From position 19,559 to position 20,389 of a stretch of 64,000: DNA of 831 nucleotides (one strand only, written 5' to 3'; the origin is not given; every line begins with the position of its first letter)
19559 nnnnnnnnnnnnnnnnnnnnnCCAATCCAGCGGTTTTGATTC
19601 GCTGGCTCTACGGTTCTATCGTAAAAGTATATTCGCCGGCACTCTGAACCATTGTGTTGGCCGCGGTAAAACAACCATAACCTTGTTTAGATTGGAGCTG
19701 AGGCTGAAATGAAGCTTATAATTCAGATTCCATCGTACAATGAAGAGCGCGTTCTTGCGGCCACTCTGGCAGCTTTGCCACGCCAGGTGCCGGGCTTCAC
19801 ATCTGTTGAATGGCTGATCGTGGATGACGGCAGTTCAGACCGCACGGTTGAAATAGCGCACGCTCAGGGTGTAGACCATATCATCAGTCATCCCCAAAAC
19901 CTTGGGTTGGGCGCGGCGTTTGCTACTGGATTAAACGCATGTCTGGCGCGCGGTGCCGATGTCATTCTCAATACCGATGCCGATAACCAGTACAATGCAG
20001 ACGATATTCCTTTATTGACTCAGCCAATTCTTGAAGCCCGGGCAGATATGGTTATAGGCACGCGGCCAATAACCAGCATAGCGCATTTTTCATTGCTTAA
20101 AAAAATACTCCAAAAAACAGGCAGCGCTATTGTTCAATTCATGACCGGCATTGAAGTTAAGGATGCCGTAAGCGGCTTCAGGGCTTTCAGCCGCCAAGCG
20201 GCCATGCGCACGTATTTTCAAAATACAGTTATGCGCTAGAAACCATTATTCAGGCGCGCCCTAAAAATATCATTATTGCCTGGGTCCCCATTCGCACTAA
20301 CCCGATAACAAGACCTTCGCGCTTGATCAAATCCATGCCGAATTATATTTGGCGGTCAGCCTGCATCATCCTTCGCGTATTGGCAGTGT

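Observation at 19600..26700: Low-GC sub-island inside the glycan locus carrying three apparently disrupted genes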

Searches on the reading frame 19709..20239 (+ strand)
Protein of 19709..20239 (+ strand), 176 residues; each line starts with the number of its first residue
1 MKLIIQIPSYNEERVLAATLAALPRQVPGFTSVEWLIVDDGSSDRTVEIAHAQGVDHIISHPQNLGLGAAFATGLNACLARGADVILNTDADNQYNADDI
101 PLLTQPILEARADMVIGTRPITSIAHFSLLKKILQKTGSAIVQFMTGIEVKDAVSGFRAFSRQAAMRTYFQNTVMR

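Call 18: list_cluster_members(proteins=[P0001, window:19709-20239:+, window:22349-23854:+, window:21948-22268:+])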
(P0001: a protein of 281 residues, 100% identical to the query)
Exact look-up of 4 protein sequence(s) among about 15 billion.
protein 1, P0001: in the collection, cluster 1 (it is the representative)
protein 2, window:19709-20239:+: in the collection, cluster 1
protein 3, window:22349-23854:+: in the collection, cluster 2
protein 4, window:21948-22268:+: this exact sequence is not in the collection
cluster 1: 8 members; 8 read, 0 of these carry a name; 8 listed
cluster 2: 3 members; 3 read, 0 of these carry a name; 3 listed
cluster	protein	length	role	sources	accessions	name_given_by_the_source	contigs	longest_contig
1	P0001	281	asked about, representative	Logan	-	-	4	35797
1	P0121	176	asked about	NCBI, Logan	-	-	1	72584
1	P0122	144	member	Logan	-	-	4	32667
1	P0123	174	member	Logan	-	-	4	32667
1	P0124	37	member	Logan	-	-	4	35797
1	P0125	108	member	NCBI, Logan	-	-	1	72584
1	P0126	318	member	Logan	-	-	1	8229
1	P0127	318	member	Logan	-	-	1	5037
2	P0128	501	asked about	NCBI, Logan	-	-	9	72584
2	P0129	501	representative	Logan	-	-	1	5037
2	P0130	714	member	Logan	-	-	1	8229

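Call 20: find_encoding_contigs(protein=P0130, flank=10000, max_places=10)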
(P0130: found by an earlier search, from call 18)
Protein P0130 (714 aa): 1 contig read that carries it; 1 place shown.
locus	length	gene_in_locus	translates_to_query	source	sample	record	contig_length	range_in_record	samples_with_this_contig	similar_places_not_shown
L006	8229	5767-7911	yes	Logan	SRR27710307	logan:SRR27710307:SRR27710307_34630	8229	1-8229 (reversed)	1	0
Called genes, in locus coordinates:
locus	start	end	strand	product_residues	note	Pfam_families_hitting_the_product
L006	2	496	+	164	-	?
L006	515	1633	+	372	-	PF00155:Aminotran_1_2 (faint), PF01041:DegT_DnrJ_EryC1, PF01212:Beta_elim_lyase (faint)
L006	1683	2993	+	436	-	PF03446:NAD_binding_2 (weak), PF03721:UDPG_MGDP_dh_N, PF00984:UDPG_MGDP_dh, PF03720:UDPG_MGDP_dh_C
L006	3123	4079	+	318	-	PF00535:Glycos_transf_2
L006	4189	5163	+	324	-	-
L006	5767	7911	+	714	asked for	-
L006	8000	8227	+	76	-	?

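Call 21: find_encoding_contigs(protein=P0127, flank=10000, max_places=10)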
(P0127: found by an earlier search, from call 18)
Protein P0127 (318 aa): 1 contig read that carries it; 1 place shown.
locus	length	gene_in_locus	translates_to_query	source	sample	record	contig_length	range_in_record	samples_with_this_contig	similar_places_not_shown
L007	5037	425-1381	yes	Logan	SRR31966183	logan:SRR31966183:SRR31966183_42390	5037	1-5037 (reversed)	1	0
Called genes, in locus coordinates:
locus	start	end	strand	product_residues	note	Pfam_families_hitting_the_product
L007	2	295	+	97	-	?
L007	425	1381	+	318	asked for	PF00535:Glycos_transf_2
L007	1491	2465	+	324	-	-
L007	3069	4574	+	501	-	-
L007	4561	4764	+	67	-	-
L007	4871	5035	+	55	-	?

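Call 27: find_encoding_contigs(protein=P0124, flank=3000, max_places=10)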
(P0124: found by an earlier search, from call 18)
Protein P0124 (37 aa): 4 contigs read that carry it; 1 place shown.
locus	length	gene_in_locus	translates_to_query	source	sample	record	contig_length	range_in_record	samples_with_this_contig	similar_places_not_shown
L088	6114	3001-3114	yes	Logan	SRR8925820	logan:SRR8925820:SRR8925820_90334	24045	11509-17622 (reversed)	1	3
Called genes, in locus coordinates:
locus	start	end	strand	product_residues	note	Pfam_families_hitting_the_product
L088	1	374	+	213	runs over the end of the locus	PF25084:LbH_EIF2B, PF25087:GMPPB_C (faint), PF00132:Hexapep, PF14602:Hexapep_2, PF00132:Hexapep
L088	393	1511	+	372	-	PF00155:Aminotran_1_2 (faint), PF01041:DegT_DnrJ_EryC1, PF01212:Beta_elim_lyase (faint)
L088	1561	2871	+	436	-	PF03446:NAD_binding_2 (weak), PF03721:UDPG_MGDP_dh_N, PF00984:UDPG_MGDP_dh, PF03720:UDPG_MGDP_dh_C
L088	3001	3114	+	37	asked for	-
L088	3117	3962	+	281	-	PF00535:Glycos_transf_2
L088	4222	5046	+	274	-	-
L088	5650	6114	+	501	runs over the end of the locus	-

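Call 28: find_encoding_contigs(protein=P0122, flank=3000, max_places=10)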
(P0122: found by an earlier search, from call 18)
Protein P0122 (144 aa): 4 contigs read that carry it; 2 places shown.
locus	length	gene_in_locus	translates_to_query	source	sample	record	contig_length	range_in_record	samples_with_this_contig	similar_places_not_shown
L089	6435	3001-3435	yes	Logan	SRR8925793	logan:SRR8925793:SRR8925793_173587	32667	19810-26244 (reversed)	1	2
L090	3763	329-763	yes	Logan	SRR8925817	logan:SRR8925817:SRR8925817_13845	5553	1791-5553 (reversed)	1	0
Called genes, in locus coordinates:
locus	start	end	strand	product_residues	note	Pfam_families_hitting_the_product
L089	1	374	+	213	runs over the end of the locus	PF25084:LbH_EIF2B, PF25087:GMPPB_C (faint), PF00132:Hexapep, PF14602:Hexapep_2, PF00132:Hexapep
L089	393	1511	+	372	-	PF00155:Aminotran_1_2 (faint), PF01041:DegT_DnrJ_EryC1, PF01212:Beta_elim_lyase (faint)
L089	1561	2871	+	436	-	PF03446:NAD_binding_2 (weak), PF03721:UDPG_MGDP_dh_N, PF00984:UDPG_MGDP_dh, PF03720:UDPG_MGDP_dh_C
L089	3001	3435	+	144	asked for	PF00535:Glycos_transf_2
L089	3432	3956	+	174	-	-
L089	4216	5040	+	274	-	-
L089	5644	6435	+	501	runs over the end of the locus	-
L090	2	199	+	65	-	?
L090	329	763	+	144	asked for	PF00535:Glycos_transf_2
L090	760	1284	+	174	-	-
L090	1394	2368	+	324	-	-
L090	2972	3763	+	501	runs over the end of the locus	-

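Call 34: find_homologous_proteins(query=P0130)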
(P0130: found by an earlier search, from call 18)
Query P0130 (714 aa): 1 proteins with E <= 0.001 among 8000 candidates.
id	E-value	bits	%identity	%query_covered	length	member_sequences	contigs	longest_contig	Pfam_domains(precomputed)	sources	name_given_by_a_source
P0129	0.0e+0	1086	98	70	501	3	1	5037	-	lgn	-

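Call 42: search_protein_families(library=ncbifam, proteins=[P0127, P0130], max_evalue=0.1)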
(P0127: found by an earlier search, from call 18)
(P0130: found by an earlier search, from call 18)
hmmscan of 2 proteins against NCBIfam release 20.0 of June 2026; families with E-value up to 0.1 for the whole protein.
P0127 (318 aa): 20 families
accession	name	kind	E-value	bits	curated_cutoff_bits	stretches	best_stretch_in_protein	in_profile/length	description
TIGR04182.1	glyco_TIGR04182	equivalog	2.4e-27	96.1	325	1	4-298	3-289/293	S-layer glycoprotein N-glycosyltransferase AglJ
NF058614.1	PPMAGASynPpgS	equivalog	2.1e-25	89.5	370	1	5-188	4-186/226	polyprenyl-phospho-N-acetylgalactosaminyl synthase PpgS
NF041391.1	DPhHxTase_Halo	equivalog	1.4e-14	53.7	375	1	9-181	3-166/213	dolichyl-phosphate hexose transferase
NF047588.1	GlcsyltransPgfSStrep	equivalog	7.7e-13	48.3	500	1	1-175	1-174/308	glycosyltransferase PgfS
NF007986.1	PRK10714.1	equivalog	1.5e-08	34.1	529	1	2-291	7-292/316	undecaprenyl-phosphate 4-deoxy-4-formamido-L-arabinose transferase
NF041875.1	EPS_EpsD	equivalog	1.9e-08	34.1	370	1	5-100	3-97/325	exopolysaccharide biosynthesis glycosyltransferase EpsD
TIGR04283.1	glyco_like_mftF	equivalog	1.4e-07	31.4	182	1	5-74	3-73/221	TIGR04283 family arsenosugar biosynthesis glycosyltransferase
NF007482.0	PRK10073.1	equivalog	3.5e-07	29.6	423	1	2-94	7-97/334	glycosyltransferase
TIGR03965.1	mycofact_glyco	equivalog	4.3e-06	25.9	280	1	5-92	78-164/467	mycofactocin biosynthesis glycosyltransferase MftF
NF050113.1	gal_furan_GlfT1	equivalog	7.3e-06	25.5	330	1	13-99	11-96/290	galactofuranosyltransferase GlfT1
TIGR03937.1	PgaC_IcaA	equivalog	1.2e-05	24.5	422.3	1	5-104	49-147/407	poly-beta-1,6-N-acetyl-D-glucosamine synthase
NF047683.1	TeichurnBiosyTuaG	equivalog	5.5e-05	22.9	400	1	5-99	10-103/252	teichuronic acid biosynthesis protein TuaG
TIGR01556.1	rhamnosyltran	subfamily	0.00013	21.2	200.55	1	16-96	10-87/281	rhamnosyltransferase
NF010496.0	PRK13915.1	equivalog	0.00015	21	262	1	5-109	35-144/307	glucosyl-3-phosphoglycerate synthase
TIGR03469.1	HpnB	hypoth_equivalog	0.00028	20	379.25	1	5-114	48-167/386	hopene-associated glycosyltransferase HpnB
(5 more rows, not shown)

P0130 (714 aa): 0 families

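Call 43: search_solved_structures(query=P0127, max_evalue=0.001)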
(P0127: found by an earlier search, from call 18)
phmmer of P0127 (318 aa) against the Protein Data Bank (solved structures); distinct sequences matched with E-value up to 0.001: 6.
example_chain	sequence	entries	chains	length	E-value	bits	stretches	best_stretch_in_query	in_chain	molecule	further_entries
5mlz_A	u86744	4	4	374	3.3e-12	49.6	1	1-259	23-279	Dolichol monophosphate mannose synthase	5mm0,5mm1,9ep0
8vxh_A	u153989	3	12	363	1.1e-06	31.4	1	2-290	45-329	Undecaprenyl-phosphate 4-deoxy-4-formamido-L-arabinose transferase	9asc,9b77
9bhc_C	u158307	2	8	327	2.1e-06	30.5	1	2-291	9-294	Undecaprenyl-phosphate 4-deoxy-4-formamido-L-arabinose transferase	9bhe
2z87_A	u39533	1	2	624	2.3e-06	30.4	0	4-50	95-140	Chondroitin synthase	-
2z86_A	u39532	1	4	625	2.3e-06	30.4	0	4-50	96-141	Chondroitin synthase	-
6p61_A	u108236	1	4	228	0.00019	24.1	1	6-104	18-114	Glycosyltransferase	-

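Call 44: search_protein_representatives(protein=P0130)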
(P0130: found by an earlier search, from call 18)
Query: 714 residues. Proteins with E-value up to 0.001 (for the whole library): 786; up to 1e-10: 333; up to 1e-30: 35. The best 150 are listed.
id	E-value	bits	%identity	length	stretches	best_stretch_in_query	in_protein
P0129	0.0e+00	1085.9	98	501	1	1-499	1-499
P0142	3.2e-82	293.6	32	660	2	253-699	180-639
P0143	3.8e-54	200.8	35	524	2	349-695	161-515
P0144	6.6e-52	193.4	30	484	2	348-699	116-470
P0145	3.0e-51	191.2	34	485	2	348-703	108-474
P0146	3.5e-48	181.1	29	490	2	349-699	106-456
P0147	1.2e-47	179.3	32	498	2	346-704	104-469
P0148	2.9e-47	178.1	31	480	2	349-694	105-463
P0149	1.2e-46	176.0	32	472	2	356-705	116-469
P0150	4.2e-46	174.2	32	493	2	347-703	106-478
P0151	1.0e-45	173.0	29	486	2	350-698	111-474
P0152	3.2e-45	171.3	29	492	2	348-704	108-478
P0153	1.2e-42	162.8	34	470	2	344-702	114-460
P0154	2.6e-42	161.7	31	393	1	347-693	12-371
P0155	5.5e-42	160.6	35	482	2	349-702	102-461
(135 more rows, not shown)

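Call 46: search_solved_structures(query=A1, max_evalue=10)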
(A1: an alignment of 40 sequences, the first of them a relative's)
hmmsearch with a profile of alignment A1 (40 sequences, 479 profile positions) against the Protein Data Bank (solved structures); distinct sequences matched with E-value up to 10: 1.
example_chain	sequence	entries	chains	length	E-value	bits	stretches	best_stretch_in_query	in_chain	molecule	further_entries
9h9e_B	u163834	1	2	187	0.91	11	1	395-460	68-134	Novel acetylcholine receptor chaperone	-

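Call 47: search_protein_families(library=pfam, alignment_id=A1, max_evalue=0.01)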
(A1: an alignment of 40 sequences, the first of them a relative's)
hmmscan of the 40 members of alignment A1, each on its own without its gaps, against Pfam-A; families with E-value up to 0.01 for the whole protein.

A. member 1, P0130 (714 aa): 0 families

B. families by the number of members that match (of 40 scanned): 6 families
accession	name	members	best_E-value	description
PF13231.12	PMT_2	22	1.5e-07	Dolichyl-phosphate-mannose-protein mannosyltransferase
PF02366.24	PMT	6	3.7e-08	Dolichyl-phosphate-mannose-protein mannosyltransferase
PF19529.4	DUF6057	1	0.00075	Family of unknown function (DUF6057)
PF20154.4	LNT_N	1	0.0011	Apolipoprotein N-acyltransferase N-terminal domain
PF09913.15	DUF2142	1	0.0041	Predicted membrane protein (DUF2142)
PF03901.23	Glyco_transf_22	1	0.006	Alg9-like mannosyltransferase family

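Call 54: find_encoding_contigs(protein=window:19709-20239:+, flank=1000, max_places=5)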
Protein window:19709-20239:+ (176 aa): no gene with exactly this product is on record in the collection.

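Call 61: predict_structure(alignment_id=A1)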
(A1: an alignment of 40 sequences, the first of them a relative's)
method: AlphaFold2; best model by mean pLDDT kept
length: 714 residues; sequences in the alignment: 40
mean_pLDDT: 79.9   pTM: 0.81
mean pLDDT of the five models: 79.9, 78.7, 78.6, 78.2, 77.1
residues with pLDDT >= 90: 345; 70-90: 167; 50-70: 102; < 50: 100
segments of 3 or more residues with pLDDT < 50: 2-11, 27-30, 35-44, 181-201, 214-233, 295-307, 560-575, 712-714
pLDDT, mean of each block of 10 residues (from residue 1): 46 57 54 48 55 90 96 89 91 92 66 80 97 96 77 78 86 75 33 29 62 47 38 66 71 78 72 88 81 48 46 62 81 74 86 97 98 96 98 95 98 98 96 98 97 97 95 98 97 88 86 88 92 85 89 61 47 49 84 93 96 93 92 98 97 97 97 93 98 97 67 47
secondary structure, 60 per line:
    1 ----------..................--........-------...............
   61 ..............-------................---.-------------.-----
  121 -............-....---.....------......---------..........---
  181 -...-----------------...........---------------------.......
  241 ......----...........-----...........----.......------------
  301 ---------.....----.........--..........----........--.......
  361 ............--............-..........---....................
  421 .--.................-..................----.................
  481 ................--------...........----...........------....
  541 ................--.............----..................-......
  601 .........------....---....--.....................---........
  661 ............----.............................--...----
elements in order (helices of 4 or more, strands of 3 or more residues): H11-28 H31-38 H46-74 H82-97 H122-133 H135-138 H142-146 E153-158 E168-177 E202-212 E234-246 E251-261 E267-277 E282-288 E310-314 E319-327 E330-339 H344-351 H354-372 H375-386 H389-397 H401-421 H424-440 H442-459 H464-496 H505-515 H520-530 H537-556 H559-571 H576-593 H595-609 E616-619 E623-626 H629-649 H653-672 H677-705

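Call 63: fold_search(model_id=the predicted structure, library=pdb)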
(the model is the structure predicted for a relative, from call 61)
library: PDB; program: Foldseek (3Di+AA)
matches with E <= 10: 250; with E <= 0.001: 0
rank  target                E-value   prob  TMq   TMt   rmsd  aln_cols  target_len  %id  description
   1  7e9s_A                3.5e-03  1.00  0.25  0.21  16.8       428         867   12  Archaeal oligosaccharyltransferase AglB from Archaeoglobus fulgidus in complex with an inhibitory peptide and a dolich (released 2021-09-08)
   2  8b6l_I                6.4e-03  1.00  0.26  0.27  19.0       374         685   10  Subtomogram average of the human Sec61-TRAP-OSTA-translocon (released 2022-12-07)
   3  5gmy_A                9.8e-03  1.00  0.25  0.22  16.8       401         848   13  Crystal structure of the Archaeoglobus fulgidus oligosaccharyltransferase (O29867_ARCFU) tethered with an acceptor pep (released 2017-02-01)
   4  5xan_A                1.6e-02  0.21  0.11  0.11  24.1       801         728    9  Crystal structure of SecDF in I form (P212121 space group) (released 2017-05-17)
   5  6s7t_A                2.1e-02  1.00  0.25  0.25  18.2       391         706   11  Cryo-EM structure of human oligosaccharyltransferase complex OST-B (released 2019-12-18)
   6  9n9j_I                3.5e-02  1.00  0.27  0.28  19.1       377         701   11  Structure of a GRP94 folding intermediate engaged with a CCDC134- and FKBP11-bound secretory translocon (released 2025-11-19)
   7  8age_A                3.7e-02  1.00  0.26  0.28  16.2       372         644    8  Structure of yeast oligosaccharylransferase complex with acceptor peptide bound (released 2022-12-07)
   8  3waj                  3.7e-02  1.00  0.24  0.22  17.0       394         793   13  Crystal structure of the Archaeoglobus fulgidus oligosaccharyltransferase (O29867_ARCFU) complex with Zn and sulfate (released 2013-10-30)
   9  5ogl_A                3.9e-02  1.00  0.26  0.26  18.1       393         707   10  Structure of bacterial oligosaccharyltransferase PglB in complex with an acceptor peptide and an lipid-linked oligosac (released 2017-10-25)
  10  6gxc_A                4.2e-02  0.99  0.24  0.24  19.0       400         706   12  Bacterial oligosaccharyltransferase PglB in complex with an inhibitory peptide and a reactive lipid-linked oligosaccha (released 2018-11-14)
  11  4yu5_B                4.6e-02  0.99  0.14  0.14  12.7       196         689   12  Crystal structure of selenomethionine variant of Bacillus anthracis immune inhibitor A2 peptidase zymogen (released 2015-10-28)
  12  8agc_A                5.2e-02  1.00  0.26  0.26  17.7       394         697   11  Structure of yeast oligosaccharylransferase complex with lipid-linked oligosaccharide and non-acceptor peptide bound (released 2022-12-07)
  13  3wak                  5.4e-02  0.98  0.23  0.19  17.8       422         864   14  Crystal structure of the Archaeoglobus fulgidus oligosaccharyltransferase (O29867_ARCFU) in the apo form (released 2013-10-30)
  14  7oci_F                7.3e-02  1.00  0.25  0.27  17.7       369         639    9  Cryo-EM structure of yeast Ost6p containing oligosaccharyltransferase complex (released 2022-02-16)
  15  6g6w_A                7.6e-02  0.09  0.09  0.07  32.4       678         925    8  HUMAN PI3KDELTA IN COMPLEX WITH LIGAND LASW1976 (released 2018-11-07)
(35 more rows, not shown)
